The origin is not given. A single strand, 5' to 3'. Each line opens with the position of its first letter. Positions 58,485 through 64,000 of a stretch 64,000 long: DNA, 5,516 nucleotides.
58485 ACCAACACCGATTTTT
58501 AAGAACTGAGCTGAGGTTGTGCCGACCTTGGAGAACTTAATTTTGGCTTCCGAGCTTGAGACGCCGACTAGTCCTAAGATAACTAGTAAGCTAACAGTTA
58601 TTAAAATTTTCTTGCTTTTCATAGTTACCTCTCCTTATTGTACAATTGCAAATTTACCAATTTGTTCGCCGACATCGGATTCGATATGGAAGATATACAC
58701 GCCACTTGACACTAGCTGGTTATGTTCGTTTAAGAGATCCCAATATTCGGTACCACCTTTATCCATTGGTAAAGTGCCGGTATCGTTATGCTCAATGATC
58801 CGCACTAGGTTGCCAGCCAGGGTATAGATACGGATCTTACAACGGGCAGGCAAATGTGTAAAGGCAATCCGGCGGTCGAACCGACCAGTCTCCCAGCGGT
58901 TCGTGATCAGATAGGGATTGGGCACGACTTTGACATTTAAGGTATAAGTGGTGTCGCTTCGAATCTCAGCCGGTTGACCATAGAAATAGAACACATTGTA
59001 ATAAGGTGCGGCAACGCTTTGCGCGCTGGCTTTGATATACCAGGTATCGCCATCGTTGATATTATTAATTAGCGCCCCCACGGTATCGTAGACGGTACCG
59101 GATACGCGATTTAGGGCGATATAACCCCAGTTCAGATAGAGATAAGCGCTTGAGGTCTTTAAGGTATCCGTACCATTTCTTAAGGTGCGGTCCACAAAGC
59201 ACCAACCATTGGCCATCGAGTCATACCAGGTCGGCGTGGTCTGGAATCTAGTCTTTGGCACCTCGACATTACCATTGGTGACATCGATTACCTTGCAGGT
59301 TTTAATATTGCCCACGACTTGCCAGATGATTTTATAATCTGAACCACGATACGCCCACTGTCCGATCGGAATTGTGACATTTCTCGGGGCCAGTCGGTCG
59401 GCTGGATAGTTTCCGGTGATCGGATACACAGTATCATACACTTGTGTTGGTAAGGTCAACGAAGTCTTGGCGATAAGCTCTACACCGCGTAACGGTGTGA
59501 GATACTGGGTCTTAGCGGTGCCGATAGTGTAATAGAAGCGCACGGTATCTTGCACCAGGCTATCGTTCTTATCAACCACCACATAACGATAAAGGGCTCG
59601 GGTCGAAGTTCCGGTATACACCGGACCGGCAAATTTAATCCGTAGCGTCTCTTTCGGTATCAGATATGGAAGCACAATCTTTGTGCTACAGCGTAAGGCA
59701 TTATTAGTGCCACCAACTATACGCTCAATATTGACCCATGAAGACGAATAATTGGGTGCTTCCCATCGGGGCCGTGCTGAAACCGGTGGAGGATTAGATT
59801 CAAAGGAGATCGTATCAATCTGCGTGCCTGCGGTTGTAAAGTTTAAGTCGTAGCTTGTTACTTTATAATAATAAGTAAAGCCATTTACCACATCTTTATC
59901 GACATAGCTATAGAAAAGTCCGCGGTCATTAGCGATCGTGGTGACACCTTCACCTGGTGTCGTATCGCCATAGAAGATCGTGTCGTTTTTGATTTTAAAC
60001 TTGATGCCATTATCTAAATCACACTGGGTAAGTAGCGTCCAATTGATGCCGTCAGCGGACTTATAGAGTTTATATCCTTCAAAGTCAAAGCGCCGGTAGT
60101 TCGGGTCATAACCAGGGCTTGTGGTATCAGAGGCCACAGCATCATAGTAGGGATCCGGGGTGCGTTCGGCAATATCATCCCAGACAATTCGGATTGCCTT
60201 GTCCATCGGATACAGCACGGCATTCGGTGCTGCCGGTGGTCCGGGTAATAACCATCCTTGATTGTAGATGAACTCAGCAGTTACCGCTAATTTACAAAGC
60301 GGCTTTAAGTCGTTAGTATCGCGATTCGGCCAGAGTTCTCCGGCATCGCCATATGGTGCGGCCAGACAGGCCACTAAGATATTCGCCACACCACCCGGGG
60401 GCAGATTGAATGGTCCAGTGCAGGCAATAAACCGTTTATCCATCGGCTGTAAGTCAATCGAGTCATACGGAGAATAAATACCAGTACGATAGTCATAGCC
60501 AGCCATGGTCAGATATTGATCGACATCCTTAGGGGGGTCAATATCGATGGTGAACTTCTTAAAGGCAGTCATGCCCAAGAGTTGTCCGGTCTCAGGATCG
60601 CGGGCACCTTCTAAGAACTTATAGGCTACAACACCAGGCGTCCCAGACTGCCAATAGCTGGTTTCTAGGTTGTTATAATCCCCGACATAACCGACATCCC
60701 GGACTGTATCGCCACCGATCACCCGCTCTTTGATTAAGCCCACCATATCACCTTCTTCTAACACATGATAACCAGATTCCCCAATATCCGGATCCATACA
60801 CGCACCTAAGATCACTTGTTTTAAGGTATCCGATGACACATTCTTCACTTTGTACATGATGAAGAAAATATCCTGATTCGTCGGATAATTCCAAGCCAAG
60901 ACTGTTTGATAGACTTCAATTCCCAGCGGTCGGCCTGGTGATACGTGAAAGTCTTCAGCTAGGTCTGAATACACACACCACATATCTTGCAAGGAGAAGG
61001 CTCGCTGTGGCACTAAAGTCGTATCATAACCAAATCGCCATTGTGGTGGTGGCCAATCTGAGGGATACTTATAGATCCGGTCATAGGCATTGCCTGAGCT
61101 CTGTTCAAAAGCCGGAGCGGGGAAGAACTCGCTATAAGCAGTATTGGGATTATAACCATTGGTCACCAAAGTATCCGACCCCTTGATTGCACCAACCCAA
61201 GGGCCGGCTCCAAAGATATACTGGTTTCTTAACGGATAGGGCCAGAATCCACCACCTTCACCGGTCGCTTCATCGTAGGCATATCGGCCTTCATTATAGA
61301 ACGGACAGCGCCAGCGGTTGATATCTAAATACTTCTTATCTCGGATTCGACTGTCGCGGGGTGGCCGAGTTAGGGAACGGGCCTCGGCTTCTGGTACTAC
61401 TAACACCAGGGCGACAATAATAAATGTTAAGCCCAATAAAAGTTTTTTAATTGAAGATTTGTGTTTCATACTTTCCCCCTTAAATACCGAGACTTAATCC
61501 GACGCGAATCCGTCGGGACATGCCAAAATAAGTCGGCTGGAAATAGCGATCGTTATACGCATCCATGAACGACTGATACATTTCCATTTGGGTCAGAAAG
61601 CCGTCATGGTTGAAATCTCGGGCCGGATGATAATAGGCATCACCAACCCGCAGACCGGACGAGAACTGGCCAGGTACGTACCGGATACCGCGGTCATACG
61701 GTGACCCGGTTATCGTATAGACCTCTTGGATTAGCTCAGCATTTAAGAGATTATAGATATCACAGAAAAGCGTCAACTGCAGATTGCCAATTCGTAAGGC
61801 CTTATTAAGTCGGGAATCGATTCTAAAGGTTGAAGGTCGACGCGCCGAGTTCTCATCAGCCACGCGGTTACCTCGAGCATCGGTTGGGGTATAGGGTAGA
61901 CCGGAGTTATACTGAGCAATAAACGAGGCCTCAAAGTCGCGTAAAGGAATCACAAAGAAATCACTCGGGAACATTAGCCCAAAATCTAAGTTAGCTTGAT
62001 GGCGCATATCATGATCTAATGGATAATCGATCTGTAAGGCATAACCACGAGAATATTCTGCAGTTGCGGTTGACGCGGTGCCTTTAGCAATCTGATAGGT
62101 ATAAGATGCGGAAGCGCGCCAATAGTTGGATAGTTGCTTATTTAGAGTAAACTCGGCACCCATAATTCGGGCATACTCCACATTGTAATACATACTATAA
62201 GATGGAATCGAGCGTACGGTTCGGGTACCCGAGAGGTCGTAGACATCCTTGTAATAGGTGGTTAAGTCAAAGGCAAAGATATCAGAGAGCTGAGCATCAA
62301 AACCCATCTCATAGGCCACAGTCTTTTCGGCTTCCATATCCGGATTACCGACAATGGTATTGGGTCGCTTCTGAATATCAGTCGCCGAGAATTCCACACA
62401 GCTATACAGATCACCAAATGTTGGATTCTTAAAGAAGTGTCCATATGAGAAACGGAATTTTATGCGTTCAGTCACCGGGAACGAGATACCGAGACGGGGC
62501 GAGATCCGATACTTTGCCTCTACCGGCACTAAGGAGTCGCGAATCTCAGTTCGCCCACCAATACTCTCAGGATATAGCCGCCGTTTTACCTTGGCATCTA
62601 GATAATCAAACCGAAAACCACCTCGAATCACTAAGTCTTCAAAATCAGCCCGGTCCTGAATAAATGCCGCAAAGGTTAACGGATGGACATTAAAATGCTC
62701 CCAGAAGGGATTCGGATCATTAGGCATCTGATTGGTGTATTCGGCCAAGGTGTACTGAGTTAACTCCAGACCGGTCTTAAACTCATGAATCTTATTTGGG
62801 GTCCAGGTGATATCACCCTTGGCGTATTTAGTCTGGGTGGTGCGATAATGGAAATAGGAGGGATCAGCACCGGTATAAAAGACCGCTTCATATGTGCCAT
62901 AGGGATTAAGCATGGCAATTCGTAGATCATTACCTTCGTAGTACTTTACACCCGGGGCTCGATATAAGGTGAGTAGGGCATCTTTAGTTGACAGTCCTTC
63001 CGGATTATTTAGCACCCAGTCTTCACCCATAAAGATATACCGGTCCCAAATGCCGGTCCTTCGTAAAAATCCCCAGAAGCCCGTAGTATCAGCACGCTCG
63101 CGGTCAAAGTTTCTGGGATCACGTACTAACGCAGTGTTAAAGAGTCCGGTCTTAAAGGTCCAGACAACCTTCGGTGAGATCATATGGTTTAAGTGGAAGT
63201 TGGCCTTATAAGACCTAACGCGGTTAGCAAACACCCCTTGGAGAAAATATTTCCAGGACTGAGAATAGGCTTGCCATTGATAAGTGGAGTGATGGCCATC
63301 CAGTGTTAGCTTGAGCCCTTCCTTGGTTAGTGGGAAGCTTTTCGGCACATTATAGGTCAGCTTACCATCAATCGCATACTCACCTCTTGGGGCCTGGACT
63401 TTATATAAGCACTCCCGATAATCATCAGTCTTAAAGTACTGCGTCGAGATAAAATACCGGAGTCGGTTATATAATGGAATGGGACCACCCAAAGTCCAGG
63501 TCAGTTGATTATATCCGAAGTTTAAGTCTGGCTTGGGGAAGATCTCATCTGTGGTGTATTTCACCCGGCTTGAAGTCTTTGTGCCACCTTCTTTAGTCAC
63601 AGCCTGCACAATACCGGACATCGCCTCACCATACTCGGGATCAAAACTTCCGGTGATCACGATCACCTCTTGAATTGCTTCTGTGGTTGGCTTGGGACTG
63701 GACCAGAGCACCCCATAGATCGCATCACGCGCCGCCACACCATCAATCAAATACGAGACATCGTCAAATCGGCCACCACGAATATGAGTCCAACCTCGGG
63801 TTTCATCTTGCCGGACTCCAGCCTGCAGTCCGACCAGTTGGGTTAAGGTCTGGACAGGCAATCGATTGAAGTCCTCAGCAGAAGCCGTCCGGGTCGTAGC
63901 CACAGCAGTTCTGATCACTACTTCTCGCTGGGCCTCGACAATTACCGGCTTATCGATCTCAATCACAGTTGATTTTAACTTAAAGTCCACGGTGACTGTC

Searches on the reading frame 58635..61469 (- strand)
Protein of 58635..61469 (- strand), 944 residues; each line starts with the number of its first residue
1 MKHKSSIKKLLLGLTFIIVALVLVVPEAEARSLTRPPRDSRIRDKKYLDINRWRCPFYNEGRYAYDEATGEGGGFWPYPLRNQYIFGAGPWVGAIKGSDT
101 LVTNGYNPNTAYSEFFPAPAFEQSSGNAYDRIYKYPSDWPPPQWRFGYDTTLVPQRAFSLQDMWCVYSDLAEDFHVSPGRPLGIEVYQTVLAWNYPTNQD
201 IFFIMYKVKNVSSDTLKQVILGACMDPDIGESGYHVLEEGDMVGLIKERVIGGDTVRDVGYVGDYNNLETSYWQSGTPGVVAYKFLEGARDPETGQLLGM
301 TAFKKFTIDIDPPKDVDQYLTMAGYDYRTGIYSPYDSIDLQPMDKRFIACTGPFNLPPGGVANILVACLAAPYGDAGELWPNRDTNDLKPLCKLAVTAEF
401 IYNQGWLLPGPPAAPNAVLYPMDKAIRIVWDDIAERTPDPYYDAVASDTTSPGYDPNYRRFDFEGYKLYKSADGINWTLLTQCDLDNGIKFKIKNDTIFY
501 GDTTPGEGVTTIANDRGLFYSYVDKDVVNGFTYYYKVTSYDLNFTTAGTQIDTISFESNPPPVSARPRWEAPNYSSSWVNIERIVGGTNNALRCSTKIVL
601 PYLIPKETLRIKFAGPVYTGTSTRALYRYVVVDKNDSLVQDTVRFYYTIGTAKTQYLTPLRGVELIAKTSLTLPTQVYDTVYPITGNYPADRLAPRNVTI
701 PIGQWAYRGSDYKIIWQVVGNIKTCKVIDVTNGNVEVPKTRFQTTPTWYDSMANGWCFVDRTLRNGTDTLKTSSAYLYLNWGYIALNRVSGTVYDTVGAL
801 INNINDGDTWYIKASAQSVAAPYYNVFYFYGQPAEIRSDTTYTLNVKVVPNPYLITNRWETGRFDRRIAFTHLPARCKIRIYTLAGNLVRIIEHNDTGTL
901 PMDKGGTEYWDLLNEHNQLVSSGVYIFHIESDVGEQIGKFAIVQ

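Call 33: find_encoding_contigs(protein=window:58635-61469:-, flank=10000, max_places=4)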
Protein window:58635-61469:- (944 aa): no gene with exactly this product is on record in the collection.

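Call 65: search_protein_families(library=pfam, proteins=[window:58635-61469:-], max_evalue=0.00001)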
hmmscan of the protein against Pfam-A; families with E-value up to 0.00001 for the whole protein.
window:58635-61469:- (944 aa): 0 families

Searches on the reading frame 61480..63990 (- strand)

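Call 65: search_protein_families(library=pfam, proteins=[window:61480-63990:-], max_evalue=0.00001)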
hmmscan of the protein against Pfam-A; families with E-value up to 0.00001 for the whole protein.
window:61480-63990:- (836 aa): 4 families
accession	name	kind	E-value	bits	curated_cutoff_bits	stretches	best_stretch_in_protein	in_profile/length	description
PF00593.30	TonB_dep_Rec_b-barrel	-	1.8e-27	97.8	27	1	296-748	20-436/436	TonB dependent receptor-like, beta-barrel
PF14905.12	OMP_b-brl_3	-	4e-11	43.1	27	1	386-669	55-333/408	Outer membrane protein beta-barrel family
PF25183.1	OMP_b-brl_4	-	1.3e-08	34.2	30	0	597-719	593-731/838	Outer membrane beta barrel domain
PF07715.20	Plug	-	8.6e-06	26.7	23.9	0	29-126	5-106/107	TonB-dependent Receptor Plug Domain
